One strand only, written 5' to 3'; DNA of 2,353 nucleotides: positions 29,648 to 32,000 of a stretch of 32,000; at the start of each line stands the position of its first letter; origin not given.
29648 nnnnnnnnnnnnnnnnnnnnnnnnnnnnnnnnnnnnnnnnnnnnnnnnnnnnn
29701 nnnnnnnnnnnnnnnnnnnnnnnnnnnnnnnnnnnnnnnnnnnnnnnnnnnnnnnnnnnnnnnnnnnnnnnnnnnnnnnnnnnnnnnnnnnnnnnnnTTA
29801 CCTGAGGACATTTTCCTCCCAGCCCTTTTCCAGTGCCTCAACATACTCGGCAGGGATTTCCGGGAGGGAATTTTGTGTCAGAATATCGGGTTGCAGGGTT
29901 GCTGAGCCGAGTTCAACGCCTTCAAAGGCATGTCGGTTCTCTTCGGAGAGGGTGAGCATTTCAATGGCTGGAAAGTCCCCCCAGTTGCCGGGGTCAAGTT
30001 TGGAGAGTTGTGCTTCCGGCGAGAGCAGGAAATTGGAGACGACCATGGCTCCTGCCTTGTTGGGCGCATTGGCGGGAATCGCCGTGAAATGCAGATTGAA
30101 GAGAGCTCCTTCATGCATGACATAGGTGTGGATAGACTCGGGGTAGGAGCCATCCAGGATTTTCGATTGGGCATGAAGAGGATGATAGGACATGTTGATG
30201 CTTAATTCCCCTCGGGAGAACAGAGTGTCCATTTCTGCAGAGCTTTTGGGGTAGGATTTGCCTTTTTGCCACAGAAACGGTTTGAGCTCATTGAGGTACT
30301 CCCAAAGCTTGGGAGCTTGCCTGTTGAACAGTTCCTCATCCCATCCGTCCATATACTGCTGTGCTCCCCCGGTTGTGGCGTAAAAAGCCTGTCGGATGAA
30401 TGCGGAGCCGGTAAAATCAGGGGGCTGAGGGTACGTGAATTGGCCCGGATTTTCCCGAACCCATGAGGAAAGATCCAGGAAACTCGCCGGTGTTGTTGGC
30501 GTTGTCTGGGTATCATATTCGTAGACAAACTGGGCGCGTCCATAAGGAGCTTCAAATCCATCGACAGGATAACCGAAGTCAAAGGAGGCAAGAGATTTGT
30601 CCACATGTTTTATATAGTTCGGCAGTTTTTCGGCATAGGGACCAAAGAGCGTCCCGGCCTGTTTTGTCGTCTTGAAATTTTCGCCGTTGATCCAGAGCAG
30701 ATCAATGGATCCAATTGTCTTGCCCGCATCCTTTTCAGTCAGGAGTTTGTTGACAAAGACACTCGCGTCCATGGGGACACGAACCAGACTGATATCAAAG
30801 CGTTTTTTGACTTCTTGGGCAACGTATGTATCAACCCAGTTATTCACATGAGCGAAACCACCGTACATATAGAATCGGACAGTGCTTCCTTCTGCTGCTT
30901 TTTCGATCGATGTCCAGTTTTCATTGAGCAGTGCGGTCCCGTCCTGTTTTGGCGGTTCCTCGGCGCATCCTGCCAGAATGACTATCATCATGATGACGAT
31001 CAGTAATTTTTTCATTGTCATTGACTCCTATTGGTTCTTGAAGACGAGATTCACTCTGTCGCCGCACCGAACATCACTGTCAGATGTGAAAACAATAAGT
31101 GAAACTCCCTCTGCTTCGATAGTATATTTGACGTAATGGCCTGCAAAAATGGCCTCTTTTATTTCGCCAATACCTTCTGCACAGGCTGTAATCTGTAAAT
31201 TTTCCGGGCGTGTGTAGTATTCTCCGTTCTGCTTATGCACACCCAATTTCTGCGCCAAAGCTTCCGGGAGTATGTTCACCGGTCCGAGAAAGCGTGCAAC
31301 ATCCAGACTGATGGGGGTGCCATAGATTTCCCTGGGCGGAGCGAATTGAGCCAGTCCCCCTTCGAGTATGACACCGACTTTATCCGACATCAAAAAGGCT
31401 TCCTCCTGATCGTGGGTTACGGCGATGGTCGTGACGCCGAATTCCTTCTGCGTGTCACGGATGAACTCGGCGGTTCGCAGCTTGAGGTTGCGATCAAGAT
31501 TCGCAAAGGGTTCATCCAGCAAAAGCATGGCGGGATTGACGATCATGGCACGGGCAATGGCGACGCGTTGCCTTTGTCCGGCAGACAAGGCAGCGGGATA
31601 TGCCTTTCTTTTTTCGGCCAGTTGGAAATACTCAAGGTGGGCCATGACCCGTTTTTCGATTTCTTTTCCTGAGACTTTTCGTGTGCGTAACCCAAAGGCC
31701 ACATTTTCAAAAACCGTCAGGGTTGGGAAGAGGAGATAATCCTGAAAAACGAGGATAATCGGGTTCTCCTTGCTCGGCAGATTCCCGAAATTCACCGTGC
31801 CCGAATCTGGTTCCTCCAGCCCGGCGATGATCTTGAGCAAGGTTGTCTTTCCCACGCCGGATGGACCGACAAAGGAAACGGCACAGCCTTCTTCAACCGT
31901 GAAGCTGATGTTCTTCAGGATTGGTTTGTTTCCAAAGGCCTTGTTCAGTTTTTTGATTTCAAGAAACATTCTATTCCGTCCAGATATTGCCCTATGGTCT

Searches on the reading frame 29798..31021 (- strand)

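Call 72: search_protein_families(library=pfam, proteins=[window:29798-31021:-], max_evalue=0.0001)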
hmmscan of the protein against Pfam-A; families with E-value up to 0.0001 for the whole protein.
window:29798-31021:- (407 aa): 1 family
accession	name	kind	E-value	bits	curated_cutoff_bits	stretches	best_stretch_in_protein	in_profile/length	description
PF13416.11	SBP_bac_8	-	5.8e-16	59.5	27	1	68-352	3-261/279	Bacterial extracellular solute-binding protein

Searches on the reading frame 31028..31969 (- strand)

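Call 72: search_protein_families(library=pfam, proteins=[window:31028-31969:-], max_evalue=0.0001)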
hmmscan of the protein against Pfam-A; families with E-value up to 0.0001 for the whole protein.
window:31028-31969:- (313 aa): 3 families
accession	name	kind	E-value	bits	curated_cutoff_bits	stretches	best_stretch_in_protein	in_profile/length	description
PF00005.33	ABC_tran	-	1.1e-32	114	25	1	18-156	1-137/137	ABC transporter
PF13304.12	AAA_21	-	2.4e-05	25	27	0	33-52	4-23/304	AAA domain, putative AbiEii toxin, Type IV TA system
PF08402.16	TOBE_2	-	8.9e-05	23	21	0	254-311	4-69/76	TOBE domain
